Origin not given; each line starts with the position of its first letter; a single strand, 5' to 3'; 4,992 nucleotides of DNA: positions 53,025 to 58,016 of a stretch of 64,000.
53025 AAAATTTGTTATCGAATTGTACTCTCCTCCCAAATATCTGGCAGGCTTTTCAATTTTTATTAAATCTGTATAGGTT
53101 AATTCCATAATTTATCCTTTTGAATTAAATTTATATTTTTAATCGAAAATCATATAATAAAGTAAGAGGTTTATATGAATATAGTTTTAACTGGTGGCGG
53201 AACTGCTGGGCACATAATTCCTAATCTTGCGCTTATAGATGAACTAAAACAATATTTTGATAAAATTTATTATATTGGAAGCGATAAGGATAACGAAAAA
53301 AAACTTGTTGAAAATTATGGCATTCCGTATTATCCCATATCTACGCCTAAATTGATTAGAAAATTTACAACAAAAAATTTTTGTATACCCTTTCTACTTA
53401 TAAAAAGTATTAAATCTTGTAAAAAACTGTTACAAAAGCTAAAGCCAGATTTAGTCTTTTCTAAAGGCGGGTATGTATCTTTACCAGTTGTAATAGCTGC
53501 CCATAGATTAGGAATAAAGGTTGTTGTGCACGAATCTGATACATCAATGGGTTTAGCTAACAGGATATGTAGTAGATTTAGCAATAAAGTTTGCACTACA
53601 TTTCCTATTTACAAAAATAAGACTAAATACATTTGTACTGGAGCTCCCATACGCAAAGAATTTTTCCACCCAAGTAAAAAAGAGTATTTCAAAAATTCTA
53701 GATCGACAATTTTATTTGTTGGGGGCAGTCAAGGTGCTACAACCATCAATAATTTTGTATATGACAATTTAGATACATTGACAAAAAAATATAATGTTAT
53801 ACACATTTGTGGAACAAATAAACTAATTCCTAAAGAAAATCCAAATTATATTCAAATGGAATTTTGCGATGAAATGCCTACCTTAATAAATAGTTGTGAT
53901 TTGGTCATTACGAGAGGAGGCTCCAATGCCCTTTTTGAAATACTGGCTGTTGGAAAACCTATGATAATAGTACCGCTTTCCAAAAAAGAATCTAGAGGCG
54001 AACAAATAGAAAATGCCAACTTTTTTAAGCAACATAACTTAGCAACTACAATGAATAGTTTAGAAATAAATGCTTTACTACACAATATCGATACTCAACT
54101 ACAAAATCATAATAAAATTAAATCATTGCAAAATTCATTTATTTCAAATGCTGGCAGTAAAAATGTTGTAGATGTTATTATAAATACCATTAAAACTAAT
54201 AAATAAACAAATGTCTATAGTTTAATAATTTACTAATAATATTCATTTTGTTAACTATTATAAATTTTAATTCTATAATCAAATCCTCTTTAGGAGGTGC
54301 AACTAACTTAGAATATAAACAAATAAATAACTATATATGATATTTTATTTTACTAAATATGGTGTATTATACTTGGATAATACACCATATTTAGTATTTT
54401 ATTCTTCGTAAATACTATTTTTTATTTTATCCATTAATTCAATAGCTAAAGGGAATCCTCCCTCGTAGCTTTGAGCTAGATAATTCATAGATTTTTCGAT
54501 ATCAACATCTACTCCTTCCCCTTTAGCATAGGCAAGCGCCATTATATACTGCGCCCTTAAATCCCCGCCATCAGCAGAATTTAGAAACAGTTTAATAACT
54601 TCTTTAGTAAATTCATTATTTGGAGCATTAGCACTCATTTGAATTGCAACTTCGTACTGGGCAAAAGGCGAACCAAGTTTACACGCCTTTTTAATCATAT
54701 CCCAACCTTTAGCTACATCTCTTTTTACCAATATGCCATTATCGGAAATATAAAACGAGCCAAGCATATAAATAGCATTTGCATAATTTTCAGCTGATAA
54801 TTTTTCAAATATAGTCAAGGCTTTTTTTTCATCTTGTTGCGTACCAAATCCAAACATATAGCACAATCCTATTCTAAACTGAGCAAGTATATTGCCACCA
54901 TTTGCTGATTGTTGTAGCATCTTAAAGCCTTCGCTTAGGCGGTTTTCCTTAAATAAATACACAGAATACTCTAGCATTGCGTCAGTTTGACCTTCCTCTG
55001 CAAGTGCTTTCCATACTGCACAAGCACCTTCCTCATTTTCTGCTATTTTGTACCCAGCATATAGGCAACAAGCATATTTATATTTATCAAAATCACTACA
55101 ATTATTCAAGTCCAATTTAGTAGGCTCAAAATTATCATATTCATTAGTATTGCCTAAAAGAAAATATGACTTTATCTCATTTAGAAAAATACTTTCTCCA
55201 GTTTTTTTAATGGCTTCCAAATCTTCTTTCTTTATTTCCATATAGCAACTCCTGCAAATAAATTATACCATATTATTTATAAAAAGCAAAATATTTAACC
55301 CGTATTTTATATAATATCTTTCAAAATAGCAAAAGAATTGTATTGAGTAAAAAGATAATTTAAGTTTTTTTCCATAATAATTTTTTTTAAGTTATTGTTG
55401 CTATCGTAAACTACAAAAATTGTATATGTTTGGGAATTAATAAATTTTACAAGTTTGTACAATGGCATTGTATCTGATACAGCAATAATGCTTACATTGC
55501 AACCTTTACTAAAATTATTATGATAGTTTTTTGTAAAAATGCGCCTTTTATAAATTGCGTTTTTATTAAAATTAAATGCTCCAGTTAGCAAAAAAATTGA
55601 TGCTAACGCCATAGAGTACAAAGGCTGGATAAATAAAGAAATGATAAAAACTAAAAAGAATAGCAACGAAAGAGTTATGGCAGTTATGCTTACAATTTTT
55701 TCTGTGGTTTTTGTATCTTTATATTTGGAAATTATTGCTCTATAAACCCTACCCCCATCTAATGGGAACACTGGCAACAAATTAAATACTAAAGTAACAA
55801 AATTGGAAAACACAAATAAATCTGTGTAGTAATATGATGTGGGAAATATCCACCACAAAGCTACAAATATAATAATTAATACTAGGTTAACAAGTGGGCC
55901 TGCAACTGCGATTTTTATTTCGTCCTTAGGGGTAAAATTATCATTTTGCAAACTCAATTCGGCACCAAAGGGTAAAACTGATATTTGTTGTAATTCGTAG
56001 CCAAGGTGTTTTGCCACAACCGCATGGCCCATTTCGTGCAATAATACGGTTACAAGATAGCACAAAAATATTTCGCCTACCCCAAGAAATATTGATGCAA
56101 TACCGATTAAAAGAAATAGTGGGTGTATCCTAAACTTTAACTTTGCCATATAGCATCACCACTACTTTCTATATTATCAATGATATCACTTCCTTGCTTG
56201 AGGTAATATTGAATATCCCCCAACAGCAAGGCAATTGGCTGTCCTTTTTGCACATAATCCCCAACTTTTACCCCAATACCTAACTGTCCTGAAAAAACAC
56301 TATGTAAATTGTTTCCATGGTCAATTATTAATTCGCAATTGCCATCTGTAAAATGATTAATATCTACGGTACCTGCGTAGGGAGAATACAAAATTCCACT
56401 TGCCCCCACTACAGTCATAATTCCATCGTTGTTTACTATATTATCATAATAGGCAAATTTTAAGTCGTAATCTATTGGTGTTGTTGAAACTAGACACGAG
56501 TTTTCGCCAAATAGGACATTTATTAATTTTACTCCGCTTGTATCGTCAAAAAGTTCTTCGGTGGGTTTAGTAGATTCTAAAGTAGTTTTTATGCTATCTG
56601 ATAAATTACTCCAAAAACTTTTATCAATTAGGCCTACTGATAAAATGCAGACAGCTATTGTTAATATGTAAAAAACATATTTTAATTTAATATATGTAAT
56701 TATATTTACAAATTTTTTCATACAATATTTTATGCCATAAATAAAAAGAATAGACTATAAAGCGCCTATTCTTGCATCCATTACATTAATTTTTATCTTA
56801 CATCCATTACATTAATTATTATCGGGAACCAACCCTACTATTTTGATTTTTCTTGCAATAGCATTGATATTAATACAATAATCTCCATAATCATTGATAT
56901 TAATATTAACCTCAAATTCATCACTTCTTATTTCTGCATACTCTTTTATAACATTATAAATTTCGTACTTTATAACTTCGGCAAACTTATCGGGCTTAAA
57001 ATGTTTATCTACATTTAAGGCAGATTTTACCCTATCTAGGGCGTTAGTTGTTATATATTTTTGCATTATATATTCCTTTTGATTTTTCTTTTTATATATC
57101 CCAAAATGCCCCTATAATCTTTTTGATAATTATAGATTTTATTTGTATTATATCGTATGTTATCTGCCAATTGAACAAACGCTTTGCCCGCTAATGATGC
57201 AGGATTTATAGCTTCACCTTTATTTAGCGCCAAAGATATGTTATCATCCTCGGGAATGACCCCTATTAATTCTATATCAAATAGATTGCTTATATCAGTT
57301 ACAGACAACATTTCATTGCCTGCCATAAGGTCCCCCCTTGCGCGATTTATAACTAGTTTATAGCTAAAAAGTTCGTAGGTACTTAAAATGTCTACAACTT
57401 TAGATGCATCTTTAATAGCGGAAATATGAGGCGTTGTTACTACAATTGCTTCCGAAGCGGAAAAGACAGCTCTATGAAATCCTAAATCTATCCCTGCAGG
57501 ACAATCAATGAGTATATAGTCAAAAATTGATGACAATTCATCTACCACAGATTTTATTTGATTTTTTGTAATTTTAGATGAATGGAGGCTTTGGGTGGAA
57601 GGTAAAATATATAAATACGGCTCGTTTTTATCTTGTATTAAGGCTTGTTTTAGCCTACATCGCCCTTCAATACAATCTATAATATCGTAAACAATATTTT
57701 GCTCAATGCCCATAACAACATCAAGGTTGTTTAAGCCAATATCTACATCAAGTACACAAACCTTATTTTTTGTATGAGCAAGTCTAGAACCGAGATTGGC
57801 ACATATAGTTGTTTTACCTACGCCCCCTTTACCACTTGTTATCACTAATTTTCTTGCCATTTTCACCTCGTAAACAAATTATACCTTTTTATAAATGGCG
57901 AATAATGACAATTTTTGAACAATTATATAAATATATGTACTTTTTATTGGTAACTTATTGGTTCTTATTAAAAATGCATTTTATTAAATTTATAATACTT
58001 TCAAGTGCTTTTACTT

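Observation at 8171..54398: Dispersed family of tandem compound palindromes, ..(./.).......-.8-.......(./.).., with 31-32 bp phasing and NrdR-box-like architecture, but nowhere near ribonucleotide reductase genes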

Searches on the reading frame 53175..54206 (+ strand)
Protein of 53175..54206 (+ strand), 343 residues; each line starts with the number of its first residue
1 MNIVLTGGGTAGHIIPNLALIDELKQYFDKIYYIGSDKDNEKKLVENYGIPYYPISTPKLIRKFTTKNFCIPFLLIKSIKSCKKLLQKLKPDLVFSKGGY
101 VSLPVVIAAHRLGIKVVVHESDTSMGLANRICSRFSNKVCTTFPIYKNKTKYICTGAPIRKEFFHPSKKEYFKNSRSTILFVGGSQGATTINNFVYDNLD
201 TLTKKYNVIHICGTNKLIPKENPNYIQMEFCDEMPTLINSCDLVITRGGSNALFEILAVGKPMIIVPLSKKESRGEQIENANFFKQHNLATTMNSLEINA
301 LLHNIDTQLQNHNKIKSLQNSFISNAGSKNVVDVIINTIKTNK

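Call 11: search_protein_families(library=pfam, proteins=[window:53175-54206:+])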
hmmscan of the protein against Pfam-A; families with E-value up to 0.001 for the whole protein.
window:53175-54206:+ (343 aa): 2 families
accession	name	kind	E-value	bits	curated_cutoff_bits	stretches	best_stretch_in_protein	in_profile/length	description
PF03033.26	Glyco_transf_28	-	4.8e-39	134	26.2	1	3-140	1-138/139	Glycosyltransferase family 28 N-terminal domain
PF04101.22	Glyco_tran_28_C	-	2.1e-29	103.2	22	1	178-316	1-148/166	Glycosyltransferase family 28 C-terminal domain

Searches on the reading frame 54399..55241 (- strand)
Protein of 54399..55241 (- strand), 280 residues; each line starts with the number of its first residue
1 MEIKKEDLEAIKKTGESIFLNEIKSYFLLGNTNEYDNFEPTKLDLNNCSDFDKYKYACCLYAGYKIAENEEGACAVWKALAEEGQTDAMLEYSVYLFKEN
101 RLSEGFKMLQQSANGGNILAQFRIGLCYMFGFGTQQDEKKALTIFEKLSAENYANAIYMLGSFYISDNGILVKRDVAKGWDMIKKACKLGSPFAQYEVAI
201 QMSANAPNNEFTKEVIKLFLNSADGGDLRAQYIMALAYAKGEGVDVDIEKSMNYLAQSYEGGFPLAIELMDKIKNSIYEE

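Call 71: search_protein_families(library=pfam, proteins=[window:54399-55241:-], max_evalue=0.00001)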
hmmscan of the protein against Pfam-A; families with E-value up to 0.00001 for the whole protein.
window:54399-55241:- (280 aa): 2 families
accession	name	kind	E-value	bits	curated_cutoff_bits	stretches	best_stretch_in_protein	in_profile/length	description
PF08238.18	Sel1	-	3.7e-17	62.5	30.7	0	119-151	2-34/36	Sel1 repeat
PF23310.1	TPR_27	-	3.3e-07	30.4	27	0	95-152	38-95/110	Plant tetratrico peptide repeats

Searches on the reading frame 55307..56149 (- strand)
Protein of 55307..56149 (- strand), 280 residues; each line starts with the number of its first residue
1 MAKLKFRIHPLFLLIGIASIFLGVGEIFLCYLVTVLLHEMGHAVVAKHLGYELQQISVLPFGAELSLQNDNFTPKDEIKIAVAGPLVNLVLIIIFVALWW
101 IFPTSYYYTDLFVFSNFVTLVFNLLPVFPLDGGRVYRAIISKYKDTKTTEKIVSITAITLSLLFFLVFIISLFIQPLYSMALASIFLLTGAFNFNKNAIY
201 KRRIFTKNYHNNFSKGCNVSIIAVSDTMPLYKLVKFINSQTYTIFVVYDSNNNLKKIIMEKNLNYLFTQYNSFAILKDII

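Call 71: search_protein_families(library=pfam, proteins=[window:55307-56149:-], max_evalue=0.00001)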
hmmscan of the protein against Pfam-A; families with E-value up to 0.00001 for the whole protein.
window:55307-56149:- (280 aa): 2 families
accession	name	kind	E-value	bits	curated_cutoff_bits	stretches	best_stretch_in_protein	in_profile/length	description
PF02163.28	Peptidase_M50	-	3.3e-21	76.1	27.2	2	29-99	4-100/221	Peptidase family M50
PF13398.12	Peptidase_M50B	-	1.6e-07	31.6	26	1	31-113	21-102/201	Peptidase M50B-like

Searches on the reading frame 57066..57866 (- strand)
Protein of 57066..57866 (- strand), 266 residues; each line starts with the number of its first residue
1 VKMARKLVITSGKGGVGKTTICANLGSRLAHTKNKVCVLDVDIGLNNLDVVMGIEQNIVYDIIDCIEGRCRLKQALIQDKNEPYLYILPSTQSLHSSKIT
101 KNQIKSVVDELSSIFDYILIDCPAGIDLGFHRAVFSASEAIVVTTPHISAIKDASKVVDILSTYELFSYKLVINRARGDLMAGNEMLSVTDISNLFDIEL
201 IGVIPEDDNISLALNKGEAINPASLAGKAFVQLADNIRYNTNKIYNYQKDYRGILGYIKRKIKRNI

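Call 71: search_protein_families(library=pfam, proteins=[window:57066-57866:-], max_evalue=0.00001)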
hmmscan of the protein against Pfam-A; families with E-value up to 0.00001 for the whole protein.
window:57066-57866:- (266 aa): 6 families
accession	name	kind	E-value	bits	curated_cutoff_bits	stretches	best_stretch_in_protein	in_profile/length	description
PF13614.12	AAA_31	-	4.5e-21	76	27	1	5-161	2-164/177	AAA domain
PF10609.15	ParA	-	2e-20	73.7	27.1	1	4-237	3-245/246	NUBPL iron-transfer P-loop NTPase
PF01656.29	CbiA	-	4.8e-19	69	25.4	1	7-218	1-123/125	CobQ/CobB/MinD/ParA nucleotide binding domain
PF02374.21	ArsA_ATPase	-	1.2e-07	31.6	24.3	1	6-42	2-38/305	Anion-transporting ATPase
PF09140.17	MipZ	-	2.8e-07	30.5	20.7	1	7-146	3-128/262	ATPase MipZ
PF06564.18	CBP_BcsQ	-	1.3e-06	28.6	21.3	0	7-41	4-38/234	Cellulose biosynthesis protein BcsQ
